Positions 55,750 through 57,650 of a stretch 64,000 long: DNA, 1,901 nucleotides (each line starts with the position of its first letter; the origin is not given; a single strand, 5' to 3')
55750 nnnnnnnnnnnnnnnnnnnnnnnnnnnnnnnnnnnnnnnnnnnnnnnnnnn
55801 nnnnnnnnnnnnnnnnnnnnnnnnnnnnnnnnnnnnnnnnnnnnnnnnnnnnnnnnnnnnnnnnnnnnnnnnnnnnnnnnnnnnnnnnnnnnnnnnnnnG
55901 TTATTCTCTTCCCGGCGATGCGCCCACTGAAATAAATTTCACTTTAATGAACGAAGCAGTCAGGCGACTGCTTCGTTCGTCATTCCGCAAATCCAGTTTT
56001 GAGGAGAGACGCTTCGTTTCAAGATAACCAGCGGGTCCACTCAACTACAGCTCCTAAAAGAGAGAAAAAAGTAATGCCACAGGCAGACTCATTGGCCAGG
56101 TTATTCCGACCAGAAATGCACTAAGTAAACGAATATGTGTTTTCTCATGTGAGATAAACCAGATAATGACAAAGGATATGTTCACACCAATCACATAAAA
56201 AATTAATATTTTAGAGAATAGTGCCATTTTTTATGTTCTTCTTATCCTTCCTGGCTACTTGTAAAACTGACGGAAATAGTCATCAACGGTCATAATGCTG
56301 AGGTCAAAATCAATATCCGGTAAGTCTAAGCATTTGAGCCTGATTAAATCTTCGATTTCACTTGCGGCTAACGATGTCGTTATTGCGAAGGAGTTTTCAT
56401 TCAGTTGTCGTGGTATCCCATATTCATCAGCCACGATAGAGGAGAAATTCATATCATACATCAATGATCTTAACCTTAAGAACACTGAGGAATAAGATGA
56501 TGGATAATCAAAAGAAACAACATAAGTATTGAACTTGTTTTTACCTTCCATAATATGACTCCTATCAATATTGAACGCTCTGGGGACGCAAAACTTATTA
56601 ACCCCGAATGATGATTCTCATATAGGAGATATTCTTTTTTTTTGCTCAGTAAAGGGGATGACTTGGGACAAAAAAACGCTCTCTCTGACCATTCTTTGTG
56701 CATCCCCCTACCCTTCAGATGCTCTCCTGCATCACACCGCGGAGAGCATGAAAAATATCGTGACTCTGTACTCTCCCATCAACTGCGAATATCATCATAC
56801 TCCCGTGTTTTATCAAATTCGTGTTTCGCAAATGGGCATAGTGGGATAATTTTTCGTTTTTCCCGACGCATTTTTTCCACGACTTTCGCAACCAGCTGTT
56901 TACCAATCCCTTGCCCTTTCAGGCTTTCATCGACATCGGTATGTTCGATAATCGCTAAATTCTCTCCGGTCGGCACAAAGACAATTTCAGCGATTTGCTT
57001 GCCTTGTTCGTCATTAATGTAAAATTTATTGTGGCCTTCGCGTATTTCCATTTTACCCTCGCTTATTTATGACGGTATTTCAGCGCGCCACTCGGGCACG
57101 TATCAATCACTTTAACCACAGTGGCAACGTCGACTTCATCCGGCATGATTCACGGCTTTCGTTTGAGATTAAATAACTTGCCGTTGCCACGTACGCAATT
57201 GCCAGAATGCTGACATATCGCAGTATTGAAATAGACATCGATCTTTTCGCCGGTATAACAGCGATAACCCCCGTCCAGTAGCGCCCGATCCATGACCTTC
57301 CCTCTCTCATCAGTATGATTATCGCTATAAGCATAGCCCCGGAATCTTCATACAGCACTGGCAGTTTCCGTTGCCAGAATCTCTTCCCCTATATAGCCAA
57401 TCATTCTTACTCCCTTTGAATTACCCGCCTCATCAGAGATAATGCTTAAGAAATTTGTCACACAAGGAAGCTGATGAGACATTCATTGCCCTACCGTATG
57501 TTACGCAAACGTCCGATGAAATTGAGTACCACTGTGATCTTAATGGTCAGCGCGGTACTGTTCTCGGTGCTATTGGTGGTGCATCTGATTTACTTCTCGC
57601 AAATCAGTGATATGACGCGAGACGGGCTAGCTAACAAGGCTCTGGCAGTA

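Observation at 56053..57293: Possible inactivating lesions in two small core genes: ghoT (+1 frameshift) and yjdI (in-frame TGA)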

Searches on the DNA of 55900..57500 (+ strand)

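Call 3: search_dna_similar(query=window:55950-57450:+, collection=ecoli_genomes, mode=near, max_rows=40)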
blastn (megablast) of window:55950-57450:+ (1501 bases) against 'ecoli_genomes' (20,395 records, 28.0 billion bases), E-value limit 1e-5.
Records with a match: 5405; places in all: 6054; records where one place covers at least 80% of the query: 4672.
Genomes with a match: 5401 of 5426; with a place that covers at least 80% of the query: 4672. Places per genome that has any: lowest 1, median 1, highest 3. On chromosomes: 6047 places; on plasmids: 7.
Best place of each record, by identity: >=99% 896; 95-99% 4507; 90-95% 2.
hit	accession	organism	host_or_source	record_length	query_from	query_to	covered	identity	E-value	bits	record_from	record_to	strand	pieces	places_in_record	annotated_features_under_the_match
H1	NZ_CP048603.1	Escherichia coli strain ChlosBP-23-1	Chlorocebus sabaeus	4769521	1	1501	100%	99.8%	0e+0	2756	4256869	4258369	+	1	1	ghoS: type V toxin-antitoxin system endoribonuclease antitoxin GhoS | yjdJ: GNAT family N-acetyltransferase | yjdI: 4Fe-4S mono-cluster protein YjdI | ghoT: type V toxin-antitoxin system toxin GhoT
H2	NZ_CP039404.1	Escherichia coli strain 377323_2f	Homo sapiens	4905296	1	1501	100%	99.8%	0e+0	2756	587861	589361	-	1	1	ghoS: type V toxin-antitoxin system endoribonuclease antitoxin GhoS | yjdJ: GNAT family N-acetyltransferase | yjdI: 4Fe-4S mono-cluster protein YjdI | ghoT: type V toxin-antitoxin system toxin GhoT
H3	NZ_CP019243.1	Escherichia coli strain Combat2C1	Homo sapiens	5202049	1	1501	100%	99.7%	0e+0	2750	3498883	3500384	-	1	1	ghoS: type V toxin-antitoxin system endoribonuclease antitoxin GhoS | yjdJ: GNAT family N-acetyltransferase | yjdI: 4Fe-4S mono-cluster protein YjdI | ghoT: type V toxin-antitoxin system toxin GhoT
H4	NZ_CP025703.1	Escherichia coli strain BH100N substr. MG2017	Homo sapiens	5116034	1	1501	100%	99.7%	0e+0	2750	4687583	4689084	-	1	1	ghoS: type V toxin-antitoxin system endoribonuclease antitoxin GhoS | yjdJ: GNAT family N-acetyltransferase | yjdI: 4Fe-4S mono-cluster protein YjdI | ghoT: type V toxin-antitoxin system toxin GhoT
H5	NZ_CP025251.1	Escherichia coli strain BH100 substr. MG2017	Homo sapiens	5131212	1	1501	100%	99.7%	0e+0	2750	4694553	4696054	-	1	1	ghoS: type V toxin-antitoxin system endoribonuclease antitoxin GhoS | yjdJ: GNAT family N-acetyltransferase | yjdI: 4Fe-4S mono-cluster protein YjdI | ghoT: type V toxin-antitoxin system toxin GhoT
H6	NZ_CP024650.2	Escherichia coli strain BH100 substr. MG2014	Homo sapiens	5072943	1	1501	100%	99.7%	0e+0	2750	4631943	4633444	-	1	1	ghoS: type V toxin-antitoxin system endoribonuclease antitoxin GhoS | yjdJ: GNAT family N-acetyltransferase | yjdI: 4Fe-4S mono-cluster protein YjdI | ghoT: type V toxin-antitoxin system toxin GhoT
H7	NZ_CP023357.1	Escherichia coli strain 317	canine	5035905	1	1501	100%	99.7%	0e+0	2750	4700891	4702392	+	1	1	ghoS: type V toxin-antitoxin system endoribonuclease antitoxin GhoS | yjdJ: GNAT family N-acetyltransferase | yjdI: 4Fe-4S mono-cluster protein YjdI | ghoT: type V toxin-antitoxin system toxin GhoT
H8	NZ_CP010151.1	Escherichia coli strain D8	dog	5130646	1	1501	100%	99.7%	0e+0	2750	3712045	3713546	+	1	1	ghoS: type V toxin-antitoxin system endoribonuclease antitoxin GhoS | yjdJ: GNAT family N-acetyltransferase | yjdI: 4Fe-4S mono-cluster protein YjdI | ghoT: type V toxin-antitoxin system toxin GhoT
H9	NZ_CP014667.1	Escherichia coli strain ECONIH2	-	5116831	1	1501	100%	99.7%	0e+0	2750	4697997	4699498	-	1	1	ghoS: type V toxin-antitoxin system endoribonuclease antitoxin GhoS | yjdJ: GNAT family N-acetyltransferase | yjdI: 4Fe-4S mono-cluster protein YjdI | ghoT: type V toxin-antitoxin system toxin GhoT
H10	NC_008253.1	Escherichia coli 536 strain 536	-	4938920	1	1501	100%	99.7%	0e+0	2750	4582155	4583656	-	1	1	ghoS: type V toxin-antitoxin system endoribonuclease antitoxin GhoS | yjdJ: GNAT family N-acetyltransferase | yjdI: 4Fe-4S mono-cluster protein YjdI | ghoT: type V toxin-antitoxin system toxin GhoT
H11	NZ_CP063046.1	Escherichia coli strain KC-Dl-1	Delphinapterus leucas (Beluga whale)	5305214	1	1501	100%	99.7%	0e+0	2750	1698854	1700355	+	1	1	ghoS: type V toxin-antitoxin system endoribonuclease antitoxin GhoS | yjdJ: GNAT family N-acetyltransferase | yjdI: 4Fe-4S mono-cluster protein YjdI | ghoT: type V toxin-antitoxin system toxin GhoT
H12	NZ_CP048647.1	Escherichia coli strain GW-AmxH19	wastewater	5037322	1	1501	100%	99.7%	0e+0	2750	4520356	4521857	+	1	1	ghoS: type V toxin-antitoxin system endoribonuclease antitoxin GhoS | yjdJ: GNAT family N-acetyltransferase | yjdI: 4Fe-4S mono-cluster protein YjdI | ghoT: type V toxin-antitoxin system toxin GhoT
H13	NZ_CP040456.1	Escherichia coli strain UPEC132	Homo sapiens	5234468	1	1501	100%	99.7%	0e+0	2750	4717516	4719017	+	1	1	ghoS: type V toxin-antitoxin system endoribonuclease antitoxin GhoS | yjdJ: GNAT family N-acetyltransferase | yjdI: 4Fe-4S mono-cluster protein YjdI | ghoT: type V toxin-antitoxin system toxin GhoT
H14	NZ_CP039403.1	Escherichia coli strain 382634_2f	Homo sapiens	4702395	1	1501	100%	99.7%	0e+0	2750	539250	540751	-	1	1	ghoS: type V toxin-antitoxin system endoribonuclease antitoxin GhoS | yjdJ: GNAT family N-acetyltransferase | yjdI: 4Fe-4S mono-cluster protein YjdI | ghoT: type V toxin-antitoxin system toxin GhoT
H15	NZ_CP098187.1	Escherichia coli strain Z0117EC0117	Canis lupus familiaris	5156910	1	1501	100%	99.7%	0e+0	2750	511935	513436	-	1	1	ghoS: type V toxin-antitoxin system endoribonuclease antitoxin GhoS | yjdJ: GNAT family N-acetyltransferase | yjdI: 4Fe-4S mono-cluster protein YjdI | ghoT: type V toxin-antitoxin system toxin GhoT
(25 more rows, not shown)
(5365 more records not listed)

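Call 6: get_annotated_region(hit=H1, flank=500)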
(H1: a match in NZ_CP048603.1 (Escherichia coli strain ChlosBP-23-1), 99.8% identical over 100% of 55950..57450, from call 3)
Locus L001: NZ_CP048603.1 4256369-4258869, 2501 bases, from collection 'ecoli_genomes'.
description: Escherichia coli strain ChlosBP-23-1 chromosome, complete genome
organism: Escherichia coli strain ChlosBP-23-1 (NCBI taxid 562)
replicon: chromosome; assembly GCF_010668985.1
host: Chlorocebus sabaeus; source: stool; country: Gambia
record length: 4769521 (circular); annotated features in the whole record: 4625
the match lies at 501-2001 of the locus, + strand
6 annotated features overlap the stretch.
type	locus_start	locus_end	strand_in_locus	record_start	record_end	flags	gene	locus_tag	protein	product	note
CDS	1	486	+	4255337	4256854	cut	lysS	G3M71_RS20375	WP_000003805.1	lysine--tRNA ligase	-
CDS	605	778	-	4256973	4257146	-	ghoT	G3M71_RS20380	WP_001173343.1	type V toxin-antitoxin system toxin GhoT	-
CDS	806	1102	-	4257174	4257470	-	ghoS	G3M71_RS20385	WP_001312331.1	type V toxin-antitoxin system endoribonuclease antitoxin GhoS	-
CDS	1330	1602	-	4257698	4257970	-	yjdJ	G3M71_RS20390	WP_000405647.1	GNAT family N-acetyltransferase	-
CDS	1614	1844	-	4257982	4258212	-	yjdI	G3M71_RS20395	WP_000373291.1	4Fe-4S mono-cluster protein YjdI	-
CDS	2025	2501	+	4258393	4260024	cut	dcuS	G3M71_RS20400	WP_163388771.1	sensor histidine kinase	-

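Call 7: get_annotated_region(hit=H10, flank=500)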
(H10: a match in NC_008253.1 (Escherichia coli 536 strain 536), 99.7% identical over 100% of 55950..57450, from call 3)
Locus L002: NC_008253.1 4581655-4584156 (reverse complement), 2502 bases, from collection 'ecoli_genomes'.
description: Escherichia coli 536, complete sequence
organism: Escherichia coli 536 strain 536 (NCBI taxid 362663)
replicon: chromosome; assembly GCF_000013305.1
host: -; source: -; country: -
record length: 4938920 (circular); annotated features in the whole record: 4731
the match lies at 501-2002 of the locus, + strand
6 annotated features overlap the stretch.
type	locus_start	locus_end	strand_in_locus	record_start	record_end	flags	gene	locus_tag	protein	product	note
CDS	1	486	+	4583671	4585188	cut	lysS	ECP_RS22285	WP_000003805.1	lysine--tRNA ligase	-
CDS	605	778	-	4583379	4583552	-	ghoT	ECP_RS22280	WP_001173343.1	type V toxin-antitoxin system toxin GhoT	-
CDS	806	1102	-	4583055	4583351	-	ghoS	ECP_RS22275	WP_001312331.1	type V toxin-antitoxin system endoribonuclease antitoxin GhoS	-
CDS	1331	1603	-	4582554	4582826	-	yjdJ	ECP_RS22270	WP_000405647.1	GNAT family N-acetyltransferase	-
CDS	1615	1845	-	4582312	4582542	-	yjdI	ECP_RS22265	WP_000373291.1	4Fe-4S mono-cluster protein YjdI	-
CDS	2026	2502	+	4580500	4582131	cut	dcuS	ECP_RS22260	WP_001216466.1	sensor histidine kinase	-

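Call 8: get_annotated_region(hit=H2, flank=500)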
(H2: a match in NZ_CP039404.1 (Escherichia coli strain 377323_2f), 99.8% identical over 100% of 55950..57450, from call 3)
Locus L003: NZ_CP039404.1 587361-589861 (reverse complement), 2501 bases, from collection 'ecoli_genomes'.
description: Escherichia coli strain 377323_2f chromosome, complete genome
organism: Escherichia coli strain 377323_2f (NCBI taxid 562)
replicon: chromosome; assembly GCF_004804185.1
host: Homo sapiens; source: feces; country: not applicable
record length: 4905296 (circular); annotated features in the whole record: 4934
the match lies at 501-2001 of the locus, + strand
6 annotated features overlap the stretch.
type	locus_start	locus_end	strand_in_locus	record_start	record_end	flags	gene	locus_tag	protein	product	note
CDS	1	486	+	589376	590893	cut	lysS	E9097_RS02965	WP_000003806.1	lysine--tRNA ligase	-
CDS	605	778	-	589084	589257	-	ghoT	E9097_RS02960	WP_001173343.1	type V toxin-antitoxin system toxin GhoT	-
CDS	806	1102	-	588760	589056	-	ghoS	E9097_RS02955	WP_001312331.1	type V toxin-antitoxin system endoribonuclease antitoxin GhoS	-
CDS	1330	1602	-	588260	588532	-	yjdJ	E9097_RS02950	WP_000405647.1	GNAT family N-acetyltransferase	-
CDS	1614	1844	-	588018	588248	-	yjdI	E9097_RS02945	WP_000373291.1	4Fe-4S mono-cluster protein YjdI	-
CDS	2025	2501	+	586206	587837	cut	dcuS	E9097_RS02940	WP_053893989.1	sensor histidine kinase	-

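Call 11: search_dna_similar(query=window:57120-57180:+, collection=ecoli_genomes, mode=near, max_rows=30)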
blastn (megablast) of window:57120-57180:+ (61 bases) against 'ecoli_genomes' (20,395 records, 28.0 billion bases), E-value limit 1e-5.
Records with a match: 4871; places in all: 4871; records where one place covers at least 80% of the query: 4871.
Genomes with a match: 4871 of 5426; with a place that covers at least 80% of the query: 4871. Places per genome that has any: lowest 1, median 1, highest 1. On chromosomes: 4869 places; on plasmids: 2.
Best place of each record, by identity: 95-99% 4682; 90-95% 189.
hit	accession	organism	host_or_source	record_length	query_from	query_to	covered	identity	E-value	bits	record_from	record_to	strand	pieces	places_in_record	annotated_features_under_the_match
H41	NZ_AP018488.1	Escherichia coli O157:H7 strain PV15-279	Homo sapiens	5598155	1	61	100%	98.4%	2e-21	108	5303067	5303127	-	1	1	yjdI: 4Fe-4S mono-cluster protein YjdI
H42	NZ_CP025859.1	Escherichia coli strain 504239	Homo sapiens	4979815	1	61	100%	98.4%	2e-21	108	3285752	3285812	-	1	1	yjdI: 4Fe-4S mono-cluster protein YjdI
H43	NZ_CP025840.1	Escherichia coli strain 214-4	Homo sapiens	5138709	1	61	100%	98.4%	2e-21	108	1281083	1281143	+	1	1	yjdI: 4Fe-4S mono-cluster protein YjdI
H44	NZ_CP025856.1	Escherichia coli strain 504838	Homo sapiens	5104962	1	61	100%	98.4%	2e-21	108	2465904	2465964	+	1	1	yjdI: 4Fe-4S mono-cluster protein YjdI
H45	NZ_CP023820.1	Escherichia coli strain 7/2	Homo sapiens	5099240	1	61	100%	98.4%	2e-21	108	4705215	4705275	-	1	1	yjdI: 4Fe-4S mono-cluster protein YjdI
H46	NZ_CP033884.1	Escherichia coli strain 50579417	Homo sapiens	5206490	1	61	100%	98.4%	2e-21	108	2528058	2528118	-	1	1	yjdI: 4Fe-4S mono-cluster protein YjdI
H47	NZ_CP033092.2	Escherichia coli DSM 30083 = JCM 1649 = ATCC 11775 strain ...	-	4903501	1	61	100%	98.4%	2e-21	108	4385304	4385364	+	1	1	yjdI: 4Fe-4S mono-cluster protein YjdI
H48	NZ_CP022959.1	Escherichia coli ATCC 8739 strain ATCC 8739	stepwise adaptation to AgNO3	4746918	1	61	100%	98.4%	2e-21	108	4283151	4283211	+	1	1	yjdI: 4Fe-4S mono-cluster protein YjdI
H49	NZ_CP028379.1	Escherichia coli O145 str. RM9872 strain RM9872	Bos taurus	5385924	1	61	100%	98.4%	2e-21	108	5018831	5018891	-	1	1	yjdI: 4Fe-4S mono-cluster protein YjdI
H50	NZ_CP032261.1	Escherichia coli strain AR_0067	missing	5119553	1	61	100%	98.4%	2e-21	108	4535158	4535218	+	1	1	yjdI: 4Fe-4S mono-cluster protein YjdI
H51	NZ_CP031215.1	Escherichia coli strain Es_ST80_L1_NDM_10_2017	Homo sapiens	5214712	1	61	100%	98.4%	2e-21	108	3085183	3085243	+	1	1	yjdI: 4Fe-4S mono-cluster protein YjdI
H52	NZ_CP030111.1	Escherichia coli strain MCJCHV-1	Homo sapiens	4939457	1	61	100%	98.4%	2e-21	108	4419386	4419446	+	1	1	yjdI: 4Fe-4S mono-cluster protein YjdI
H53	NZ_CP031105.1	Escherichia coli strain AMSCJX02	Giant panda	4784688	1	61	100%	98.4%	2e-21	108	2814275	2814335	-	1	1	yjdI: 4Fe-4S mono-cluster protein YjdI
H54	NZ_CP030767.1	Escherichia coli strain 2017C-4109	missing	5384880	1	61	100%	98.4%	2e-21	108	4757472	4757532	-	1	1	yjdI: 4Fe-4S mono-cluster protein YjdI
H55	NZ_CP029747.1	Escherichia coli strain 2016C-3878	Homo sapiens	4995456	1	61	100%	98.4%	2e-21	108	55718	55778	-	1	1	yjdI: 4Fe-4S mono-cluster protein YjdI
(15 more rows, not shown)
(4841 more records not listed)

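Call 32: search_rna_families(source=window, start=55900, end=57500, threshold=evalue, max_evalue=1)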
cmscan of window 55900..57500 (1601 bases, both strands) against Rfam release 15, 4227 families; matches with E-value up to 1: 0.
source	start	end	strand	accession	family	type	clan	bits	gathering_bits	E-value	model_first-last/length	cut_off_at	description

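Call 40: search_dna_similar(query=window:57127-57180:+, collection=ecoli_genomes, mode=near, max_rows=10)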
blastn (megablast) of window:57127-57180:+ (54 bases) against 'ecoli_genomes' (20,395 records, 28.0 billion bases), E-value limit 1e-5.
Records with a match: 4709; places in all: 4709; records where one place covers at least 80% of the query: 4709.
Genomes with a match: 4709 of 5426; with a place that covers at least 80% of the query: 4709. Places per genome that has any: lowest 1, median 1, highest 1. On chromosomes: 4707 places; on plasmids: 2.
Best place of each record, by identity: 95-99% 4709.
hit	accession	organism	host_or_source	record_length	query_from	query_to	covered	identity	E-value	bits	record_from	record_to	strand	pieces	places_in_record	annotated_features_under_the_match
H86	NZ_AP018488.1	Escherichia coli O157:H7 strain PV15-279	Homo sapiens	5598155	1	54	100%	98.1%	1e-17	95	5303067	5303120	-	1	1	yjdI: 4Fe-4S mono-cluster protein YjdI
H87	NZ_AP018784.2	Escherichia coli strain SK1144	-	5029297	1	54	100%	98.1%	1e-17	95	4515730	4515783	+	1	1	yjdI: 4Fe-4S mono-cluster protein YjdI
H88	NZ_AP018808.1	Escherichia coli strain E2865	Bos taurus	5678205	1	54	100%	98.1%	1e-17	95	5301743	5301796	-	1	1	yjdI: 4Fe-4S mono-cluster protein YjdI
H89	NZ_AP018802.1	Escherichia coli strain E2863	Bos taurus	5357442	1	54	100%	98.1%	1e-17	95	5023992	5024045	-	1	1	yjdI: 4Fe-4S mono-cluster protein YjdI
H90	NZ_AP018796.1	Escherichia coli strain E2855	Bos taurus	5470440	1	54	100%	98.1%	1e-17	95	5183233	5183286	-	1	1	yjdI: 4Fe-4S mono-cluster protein YjdI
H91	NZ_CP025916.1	Escherichia coli strain 120899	Homo sapiens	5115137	1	54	100%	98.1%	1e-17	95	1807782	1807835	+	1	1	yjdI: 4Fe-4S mono-cluster protein YjdI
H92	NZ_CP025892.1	Escherichia coli strain 503025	Homo sapiens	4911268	1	54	100%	98.1%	1e-17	95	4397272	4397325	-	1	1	yjdI: 4Fe-4S mono-cluster protein YjdI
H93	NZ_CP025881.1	Escherichia coli strain 503440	Homo sapiens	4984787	1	54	100%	98.1%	1e-17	95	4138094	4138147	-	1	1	yjdI: 4Fe-4S mono-cluster protein YjdI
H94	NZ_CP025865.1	Escherichia coli strain 504211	Homo sapiens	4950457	1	54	100%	98.1%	1e-17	95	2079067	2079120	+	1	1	yjdI: 4Fe-4S mono-cluster protein YjdI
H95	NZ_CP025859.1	Escherichia coli strain 504239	Homo sapiens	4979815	1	54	100%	98.1%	1e-17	95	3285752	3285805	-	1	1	yjdI: 4Fe-4S mono-cluster protein YjdI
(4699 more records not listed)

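Call 50: search_dna_similar(query=L024:1640-3144:+, collection=ecoli_genomes, mode=near, max_rows=6)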
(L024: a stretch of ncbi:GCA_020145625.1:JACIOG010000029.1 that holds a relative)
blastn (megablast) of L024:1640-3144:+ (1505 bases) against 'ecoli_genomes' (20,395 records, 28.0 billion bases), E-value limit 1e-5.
Records with a match: 1812; places in all: 2077; records where one place covers at least 80% of the query: 310.
Genomes with a match: 1768 of 5426; with a place that covers at least 80% of the query: 310. Places per genome that has any: lowest 1, median 1, highest 5. On chromosomes: 1506 places; on plasmids: 571.
Best place of each record, by identity: >=99% 1; 95-99% 2; 90-95% 1650; 80-90% 159.
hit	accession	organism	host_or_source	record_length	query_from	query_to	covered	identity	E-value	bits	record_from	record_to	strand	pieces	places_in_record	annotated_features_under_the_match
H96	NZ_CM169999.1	Escherichia coli strain N96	Tibetan Pig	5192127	1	1505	100%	100.0%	0e+0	2780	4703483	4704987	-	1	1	IS3 family transposase | yjdI: 4Fe-4S mono-cluster protein YjdI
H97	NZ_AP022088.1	Escherichia coli strain WP4-S18-ESBL-07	-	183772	44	1288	83%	93.6%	0e+0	1860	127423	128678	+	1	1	IS3 family transposase | IbrB-like domain-containing protein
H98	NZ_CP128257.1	Escherichia coli strain T309.Ta3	Equus ferus caballus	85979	46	1288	83%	93.7%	0e+0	1868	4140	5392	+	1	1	IS3 family transposase | transposase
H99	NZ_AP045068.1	Escherichia coli strain JNE23-011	Homo sapiens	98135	46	1286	82%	93.8%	0e+0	1875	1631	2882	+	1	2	IS3 family transposase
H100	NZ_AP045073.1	Escherichia coli strain JNE112863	Homo sapiens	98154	46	1286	82%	93.8%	0e+0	1875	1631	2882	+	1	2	IS3 family transposase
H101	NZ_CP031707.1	Escherichia coli strain R1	cattle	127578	46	1288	83%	93.6%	0e+0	1862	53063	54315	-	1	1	IS3 family transposase | transposase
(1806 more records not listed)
